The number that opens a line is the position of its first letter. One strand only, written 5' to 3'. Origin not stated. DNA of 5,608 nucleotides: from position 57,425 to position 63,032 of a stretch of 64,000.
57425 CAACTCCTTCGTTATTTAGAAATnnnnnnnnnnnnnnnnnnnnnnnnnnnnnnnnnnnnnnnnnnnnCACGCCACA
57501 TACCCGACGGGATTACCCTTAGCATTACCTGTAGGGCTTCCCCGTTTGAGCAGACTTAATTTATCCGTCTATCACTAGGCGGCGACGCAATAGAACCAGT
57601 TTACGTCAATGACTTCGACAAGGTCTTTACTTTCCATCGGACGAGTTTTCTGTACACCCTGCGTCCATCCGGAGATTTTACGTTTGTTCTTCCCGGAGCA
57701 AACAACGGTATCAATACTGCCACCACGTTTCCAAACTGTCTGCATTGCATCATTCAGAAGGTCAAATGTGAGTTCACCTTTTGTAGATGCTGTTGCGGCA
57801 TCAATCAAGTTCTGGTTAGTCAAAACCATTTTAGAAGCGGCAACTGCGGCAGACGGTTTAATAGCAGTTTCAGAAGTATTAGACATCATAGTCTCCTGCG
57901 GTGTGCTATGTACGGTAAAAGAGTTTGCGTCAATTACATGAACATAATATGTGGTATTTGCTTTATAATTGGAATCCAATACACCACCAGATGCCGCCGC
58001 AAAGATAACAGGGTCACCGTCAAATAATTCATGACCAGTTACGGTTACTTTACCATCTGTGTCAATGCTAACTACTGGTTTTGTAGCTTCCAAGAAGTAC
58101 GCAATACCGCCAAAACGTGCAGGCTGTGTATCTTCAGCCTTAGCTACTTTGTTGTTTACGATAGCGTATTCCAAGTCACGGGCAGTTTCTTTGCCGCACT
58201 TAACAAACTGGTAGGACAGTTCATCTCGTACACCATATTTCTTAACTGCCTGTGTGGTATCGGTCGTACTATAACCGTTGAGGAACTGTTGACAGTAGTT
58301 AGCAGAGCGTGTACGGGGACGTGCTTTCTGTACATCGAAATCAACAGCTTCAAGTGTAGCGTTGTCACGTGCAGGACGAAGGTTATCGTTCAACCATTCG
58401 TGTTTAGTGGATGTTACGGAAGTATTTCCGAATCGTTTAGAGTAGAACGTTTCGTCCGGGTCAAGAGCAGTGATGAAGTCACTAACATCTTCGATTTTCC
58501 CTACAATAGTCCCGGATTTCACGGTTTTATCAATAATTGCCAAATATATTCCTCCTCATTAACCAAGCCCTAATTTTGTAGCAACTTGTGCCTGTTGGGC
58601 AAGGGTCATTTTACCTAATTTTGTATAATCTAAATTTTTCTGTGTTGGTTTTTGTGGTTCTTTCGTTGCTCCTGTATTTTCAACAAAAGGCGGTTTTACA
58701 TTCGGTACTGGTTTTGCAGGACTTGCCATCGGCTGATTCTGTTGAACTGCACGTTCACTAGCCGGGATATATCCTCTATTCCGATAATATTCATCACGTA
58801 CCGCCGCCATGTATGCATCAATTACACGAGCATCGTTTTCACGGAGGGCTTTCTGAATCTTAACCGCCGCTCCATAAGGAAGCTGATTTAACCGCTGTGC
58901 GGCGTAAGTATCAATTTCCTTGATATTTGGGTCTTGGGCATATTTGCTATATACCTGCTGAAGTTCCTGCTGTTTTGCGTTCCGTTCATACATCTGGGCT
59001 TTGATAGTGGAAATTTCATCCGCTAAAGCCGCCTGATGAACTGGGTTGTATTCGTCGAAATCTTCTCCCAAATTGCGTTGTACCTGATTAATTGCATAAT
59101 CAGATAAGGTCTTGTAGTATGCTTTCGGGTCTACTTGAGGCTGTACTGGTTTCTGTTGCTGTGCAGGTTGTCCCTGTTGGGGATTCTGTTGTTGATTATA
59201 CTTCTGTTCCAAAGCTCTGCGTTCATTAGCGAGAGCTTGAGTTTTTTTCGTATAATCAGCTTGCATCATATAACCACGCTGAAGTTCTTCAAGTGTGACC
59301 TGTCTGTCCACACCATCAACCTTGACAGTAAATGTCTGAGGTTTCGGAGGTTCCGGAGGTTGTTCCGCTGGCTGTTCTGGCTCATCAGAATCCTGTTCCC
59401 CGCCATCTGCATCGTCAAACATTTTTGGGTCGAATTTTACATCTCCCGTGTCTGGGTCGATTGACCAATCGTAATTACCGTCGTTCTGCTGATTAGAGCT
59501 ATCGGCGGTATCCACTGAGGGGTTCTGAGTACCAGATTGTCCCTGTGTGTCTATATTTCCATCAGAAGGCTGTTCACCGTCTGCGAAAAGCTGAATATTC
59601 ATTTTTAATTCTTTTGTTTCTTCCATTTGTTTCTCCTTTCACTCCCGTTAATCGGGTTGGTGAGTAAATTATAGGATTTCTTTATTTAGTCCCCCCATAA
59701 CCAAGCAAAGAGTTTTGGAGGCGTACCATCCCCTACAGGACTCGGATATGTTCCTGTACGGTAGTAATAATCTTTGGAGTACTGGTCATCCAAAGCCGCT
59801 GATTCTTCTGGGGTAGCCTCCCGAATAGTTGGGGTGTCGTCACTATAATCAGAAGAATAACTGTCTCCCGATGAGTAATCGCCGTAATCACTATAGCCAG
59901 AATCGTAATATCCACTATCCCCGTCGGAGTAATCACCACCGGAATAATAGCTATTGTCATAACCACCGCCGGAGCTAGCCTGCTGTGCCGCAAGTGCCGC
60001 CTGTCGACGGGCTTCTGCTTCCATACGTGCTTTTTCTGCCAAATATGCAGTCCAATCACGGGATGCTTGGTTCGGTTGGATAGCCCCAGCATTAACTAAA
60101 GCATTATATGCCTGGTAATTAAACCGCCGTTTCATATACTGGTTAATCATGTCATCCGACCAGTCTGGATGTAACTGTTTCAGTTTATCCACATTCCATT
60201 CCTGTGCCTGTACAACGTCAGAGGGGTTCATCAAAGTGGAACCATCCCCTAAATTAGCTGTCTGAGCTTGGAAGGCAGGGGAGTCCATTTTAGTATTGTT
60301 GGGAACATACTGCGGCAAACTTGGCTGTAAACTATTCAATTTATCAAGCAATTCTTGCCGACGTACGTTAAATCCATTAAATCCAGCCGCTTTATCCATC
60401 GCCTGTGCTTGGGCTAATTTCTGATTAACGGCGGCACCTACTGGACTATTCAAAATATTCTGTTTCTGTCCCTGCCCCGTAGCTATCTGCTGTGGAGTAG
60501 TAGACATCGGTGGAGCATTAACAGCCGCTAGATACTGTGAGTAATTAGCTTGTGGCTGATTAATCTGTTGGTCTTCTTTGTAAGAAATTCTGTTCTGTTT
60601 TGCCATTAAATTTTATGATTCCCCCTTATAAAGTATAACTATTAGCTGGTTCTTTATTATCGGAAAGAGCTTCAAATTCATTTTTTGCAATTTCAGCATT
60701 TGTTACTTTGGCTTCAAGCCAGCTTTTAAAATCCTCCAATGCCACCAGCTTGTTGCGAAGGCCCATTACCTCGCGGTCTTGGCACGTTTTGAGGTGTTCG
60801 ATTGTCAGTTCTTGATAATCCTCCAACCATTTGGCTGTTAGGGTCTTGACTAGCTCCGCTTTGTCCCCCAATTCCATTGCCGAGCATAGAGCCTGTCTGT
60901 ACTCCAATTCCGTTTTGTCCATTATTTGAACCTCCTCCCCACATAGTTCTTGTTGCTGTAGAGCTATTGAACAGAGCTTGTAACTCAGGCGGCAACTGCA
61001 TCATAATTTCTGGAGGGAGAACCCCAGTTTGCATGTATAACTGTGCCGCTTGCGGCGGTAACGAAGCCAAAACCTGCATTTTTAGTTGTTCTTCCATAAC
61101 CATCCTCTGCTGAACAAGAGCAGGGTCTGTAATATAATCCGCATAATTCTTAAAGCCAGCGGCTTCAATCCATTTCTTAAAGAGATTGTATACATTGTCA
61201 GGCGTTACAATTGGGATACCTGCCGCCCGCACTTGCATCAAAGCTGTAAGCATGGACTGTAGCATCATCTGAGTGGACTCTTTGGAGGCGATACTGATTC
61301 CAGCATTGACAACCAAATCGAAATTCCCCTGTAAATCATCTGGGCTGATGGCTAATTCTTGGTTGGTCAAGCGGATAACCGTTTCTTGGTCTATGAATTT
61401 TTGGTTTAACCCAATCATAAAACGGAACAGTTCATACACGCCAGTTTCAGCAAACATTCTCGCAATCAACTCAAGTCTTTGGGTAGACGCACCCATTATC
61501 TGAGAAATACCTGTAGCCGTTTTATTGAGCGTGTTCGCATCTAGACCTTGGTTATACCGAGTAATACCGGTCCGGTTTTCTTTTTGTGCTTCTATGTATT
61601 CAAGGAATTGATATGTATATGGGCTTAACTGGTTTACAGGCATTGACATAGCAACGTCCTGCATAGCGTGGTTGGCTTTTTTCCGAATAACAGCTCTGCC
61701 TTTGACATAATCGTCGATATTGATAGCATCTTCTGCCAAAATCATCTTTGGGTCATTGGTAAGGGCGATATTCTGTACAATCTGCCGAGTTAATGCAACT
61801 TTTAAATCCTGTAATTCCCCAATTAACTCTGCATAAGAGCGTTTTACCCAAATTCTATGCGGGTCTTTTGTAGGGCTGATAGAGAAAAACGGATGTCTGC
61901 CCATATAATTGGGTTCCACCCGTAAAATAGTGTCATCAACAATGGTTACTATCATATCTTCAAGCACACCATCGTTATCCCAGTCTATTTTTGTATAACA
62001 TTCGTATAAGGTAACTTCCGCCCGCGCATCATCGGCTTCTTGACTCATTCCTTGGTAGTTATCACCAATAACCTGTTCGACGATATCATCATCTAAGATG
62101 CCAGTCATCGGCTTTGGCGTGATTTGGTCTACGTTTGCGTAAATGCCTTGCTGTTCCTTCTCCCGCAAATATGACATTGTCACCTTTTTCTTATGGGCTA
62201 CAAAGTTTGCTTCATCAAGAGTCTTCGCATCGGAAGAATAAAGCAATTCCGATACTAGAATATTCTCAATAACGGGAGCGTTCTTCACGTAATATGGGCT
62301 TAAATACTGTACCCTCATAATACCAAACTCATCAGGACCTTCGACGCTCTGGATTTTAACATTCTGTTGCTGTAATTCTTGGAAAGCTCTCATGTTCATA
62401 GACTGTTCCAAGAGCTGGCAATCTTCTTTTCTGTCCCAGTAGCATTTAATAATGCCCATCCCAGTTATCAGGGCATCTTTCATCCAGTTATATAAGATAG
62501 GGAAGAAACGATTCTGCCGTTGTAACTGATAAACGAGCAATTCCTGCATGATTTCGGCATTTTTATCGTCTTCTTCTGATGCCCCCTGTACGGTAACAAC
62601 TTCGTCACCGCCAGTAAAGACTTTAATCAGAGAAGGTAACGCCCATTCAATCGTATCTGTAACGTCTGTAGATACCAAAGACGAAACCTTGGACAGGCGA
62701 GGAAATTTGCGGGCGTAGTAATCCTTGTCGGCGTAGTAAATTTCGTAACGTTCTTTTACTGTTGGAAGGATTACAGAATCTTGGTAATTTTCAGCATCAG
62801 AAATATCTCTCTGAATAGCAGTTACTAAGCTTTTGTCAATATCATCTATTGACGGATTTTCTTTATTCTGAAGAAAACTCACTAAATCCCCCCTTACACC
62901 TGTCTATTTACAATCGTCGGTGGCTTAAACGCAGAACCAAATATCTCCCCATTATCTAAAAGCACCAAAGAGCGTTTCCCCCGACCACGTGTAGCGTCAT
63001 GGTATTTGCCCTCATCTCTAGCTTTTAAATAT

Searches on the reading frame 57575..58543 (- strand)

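Call 47: search_protein_families(library=pfam, proteins=[window:57575-58543:-], max_evalue=0.001)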
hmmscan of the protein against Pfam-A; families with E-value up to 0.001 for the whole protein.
window:57575-58543:- (322 aa): 1 family
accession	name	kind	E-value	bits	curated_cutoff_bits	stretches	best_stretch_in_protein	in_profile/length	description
PF17236.8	SU10_MCP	-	1.5e-48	166.2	24.1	1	14-313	9-217/292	SU10 major capsid protein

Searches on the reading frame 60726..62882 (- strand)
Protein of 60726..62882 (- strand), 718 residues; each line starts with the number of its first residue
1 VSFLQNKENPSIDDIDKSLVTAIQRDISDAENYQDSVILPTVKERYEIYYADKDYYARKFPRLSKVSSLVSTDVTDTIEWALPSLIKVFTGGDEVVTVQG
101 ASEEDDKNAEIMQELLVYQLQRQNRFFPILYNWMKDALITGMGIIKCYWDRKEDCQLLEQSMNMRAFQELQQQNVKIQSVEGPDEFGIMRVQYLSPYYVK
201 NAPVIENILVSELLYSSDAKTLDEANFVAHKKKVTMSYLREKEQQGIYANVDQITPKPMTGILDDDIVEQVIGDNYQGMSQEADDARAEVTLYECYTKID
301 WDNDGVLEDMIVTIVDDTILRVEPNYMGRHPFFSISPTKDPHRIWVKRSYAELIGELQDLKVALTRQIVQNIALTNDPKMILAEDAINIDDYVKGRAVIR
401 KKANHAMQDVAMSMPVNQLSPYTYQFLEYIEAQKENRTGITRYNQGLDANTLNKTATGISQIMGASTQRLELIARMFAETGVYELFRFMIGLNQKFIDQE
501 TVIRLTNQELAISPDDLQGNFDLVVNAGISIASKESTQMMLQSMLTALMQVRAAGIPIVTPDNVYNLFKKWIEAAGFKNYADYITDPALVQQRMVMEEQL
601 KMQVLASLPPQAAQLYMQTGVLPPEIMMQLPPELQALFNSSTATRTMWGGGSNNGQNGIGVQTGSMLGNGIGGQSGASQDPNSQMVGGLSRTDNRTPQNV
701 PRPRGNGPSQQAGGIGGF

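Call 47: search_protein_families(library=pfam, proteins=[window:60726-62882:-], max_evalue=0.001)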
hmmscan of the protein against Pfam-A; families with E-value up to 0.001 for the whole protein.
window:60726-62882:- (718 aa): 1 family
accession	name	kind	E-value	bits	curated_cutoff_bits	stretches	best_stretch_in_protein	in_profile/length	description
PF23899.1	SU10_portal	-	3.3e-153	511.7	30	1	20-603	2-588/593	Phage SU10 portal protein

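Call 66: search_dna_similar(query=window:60726-62882:-, collection=phages, mode=protein, max_rows=15)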
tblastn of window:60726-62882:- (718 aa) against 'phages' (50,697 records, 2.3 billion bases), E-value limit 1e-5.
Records with a match: 673; places in all: 675; records where one place covers at least 80% of the query: 39.
Best place of each record, by identity: <60% 673.
By first word of the organism name: Pseudomonas 206; Vibrio 127; Escherichia 85; Rhizobium 21; Klebsiella 19; Salmonella 18; Achromobacter 17; Pectobacterium 14; Erwinia 14; Sulfitobacter 12; and 37 more.
By host as written in the record: - 107; Pseudomonas aeruginosa 78; Escherichia coli 39; Pseudomonas aeruginosa PAO1 27; Vibrio breoganii 16; Pseudomonas aeruginosa ATCC 27853 15; Achromobacter xylosoxidans I2BC 12; Pseudomonas sp. 11; and 184 more.
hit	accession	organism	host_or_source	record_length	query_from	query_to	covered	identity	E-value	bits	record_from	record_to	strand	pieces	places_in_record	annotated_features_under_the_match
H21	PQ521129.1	Photobacterium phage PhCF1.2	Photobacterium ganghwense CF1.2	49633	51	630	81%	31.4%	8e-66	243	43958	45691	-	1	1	portal protein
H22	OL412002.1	Pseudomonas phage BroderSalsa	Pseudomonas sp. ERG2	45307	16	587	80%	30.7%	2e-61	229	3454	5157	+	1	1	portal protein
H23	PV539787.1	Pseudomonas phage phPSJM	Pseudomonas aeruginosa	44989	16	603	82%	29.7%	6e-55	210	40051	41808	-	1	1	portal protein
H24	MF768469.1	Pseudomonas phage SL4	Pseudomonas aeruginosa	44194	16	603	82%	29.6%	9e-57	216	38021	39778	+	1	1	putative portal protein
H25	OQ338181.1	Pseudomonas phage HMGUpa2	Pseudomonas aeruginosa DSM 50071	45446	16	603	82%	29.6%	1e-56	216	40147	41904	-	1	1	portal (connector) protein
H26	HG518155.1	Pseudomonas phage TL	Pseudomonas aeruginosa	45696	16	603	82%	29.6%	1e-56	216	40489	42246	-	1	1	gp63: portal protein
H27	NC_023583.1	Pseudomonas phage TL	Pseudomonas aeruginosa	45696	16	603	82%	29.6%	1e-56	216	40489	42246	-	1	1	gp63: portal protein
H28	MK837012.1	Pseudomonas virus Pa223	Pseudomonas aeruginosa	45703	16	603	82%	29.6%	1e-56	216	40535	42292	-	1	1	portal (connector) protein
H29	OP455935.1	Pseudomonas phage Ka1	Baikal Lake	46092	16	603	82%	29.6%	1e-56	216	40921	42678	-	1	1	portal protein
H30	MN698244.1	Pelagibacter phage HTVC106P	Candidatus Pelagibacter sp. HTCC7211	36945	16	594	81%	30.0%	3e-67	247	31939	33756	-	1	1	hypothetical protein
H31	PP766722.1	Pseudomonas phage Baskent_P1_112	Pseudomonas aeruginosa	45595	16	603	82%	29.5%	1e-54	209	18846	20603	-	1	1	portal (connector) protein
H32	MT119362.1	Pseudomonas phage clash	Pseudomonas aeruginosa PAO1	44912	16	587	80%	30.3%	3e-54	208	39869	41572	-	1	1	portal protein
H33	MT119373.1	Pseudomonas phage otherone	Pseudomonas aeruginosa PAO1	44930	16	587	80%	30.3%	3e-54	208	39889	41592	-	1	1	portal protein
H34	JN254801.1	Pseudomonas phage MR299-2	Pseudomonas aeruginosa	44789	16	587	80%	30.3%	3e-54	208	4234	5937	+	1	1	putative portal protein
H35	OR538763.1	Pseudomonas phage PSP30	Pseudomonas aeruginosa PAO1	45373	16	587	80%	30.3%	3e-54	208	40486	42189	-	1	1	portal (connector) protein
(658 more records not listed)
